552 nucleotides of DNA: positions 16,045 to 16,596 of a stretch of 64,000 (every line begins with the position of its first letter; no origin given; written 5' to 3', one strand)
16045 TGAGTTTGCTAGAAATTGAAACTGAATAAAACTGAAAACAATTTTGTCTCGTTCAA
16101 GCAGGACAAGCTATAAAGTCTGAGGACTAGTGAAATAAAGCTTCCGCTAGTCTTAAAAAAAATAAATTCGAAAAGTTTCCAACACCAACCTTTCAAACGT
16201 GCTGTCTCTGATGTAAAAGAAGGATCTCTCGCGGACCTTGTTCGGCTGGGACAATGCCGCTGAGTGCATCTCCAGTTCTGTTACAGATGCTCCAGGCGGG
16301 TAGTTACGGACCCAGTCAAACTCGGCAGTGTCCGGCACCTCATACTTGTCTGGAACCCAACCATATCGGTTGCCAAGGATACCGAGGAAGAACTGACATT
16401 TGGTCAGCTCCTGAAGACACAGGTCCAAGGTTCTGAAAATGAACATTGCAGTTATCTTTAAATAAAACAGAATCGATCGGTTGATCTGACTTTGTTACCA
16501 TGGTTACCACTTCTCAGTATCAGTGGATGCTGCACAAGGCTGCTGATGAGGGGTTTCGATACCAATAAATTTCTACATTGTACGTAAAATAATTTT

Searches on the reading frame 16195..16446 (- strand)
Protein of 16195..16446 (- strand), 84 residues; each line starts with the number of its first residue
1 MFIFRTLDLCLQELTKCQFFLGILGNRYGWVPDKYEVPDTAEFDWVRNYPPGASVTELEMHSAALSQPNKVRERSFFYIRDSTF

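Call 45: find_homologous_proteins(query=window:16195-16446:-, max_evalue=1e-10)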
Query seq(84 aa) (84 aa): 5 proteins with E <= 1e-10 among 5 candidates.
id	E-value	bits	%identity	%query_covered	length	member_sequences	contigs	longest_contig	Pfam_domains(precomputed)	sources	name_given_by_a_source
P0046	6.8e-39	149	78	96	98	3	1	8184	PF13271.12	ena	-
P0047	3.0e-30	121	64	93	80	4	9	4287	PF13271.12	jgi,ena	-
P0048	6.3e-24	101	60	86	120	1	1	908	-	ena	-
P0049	3.0e-12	64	67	58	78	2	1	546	-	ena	-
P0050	5.1e-11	60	65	58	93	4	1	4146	-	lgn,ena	-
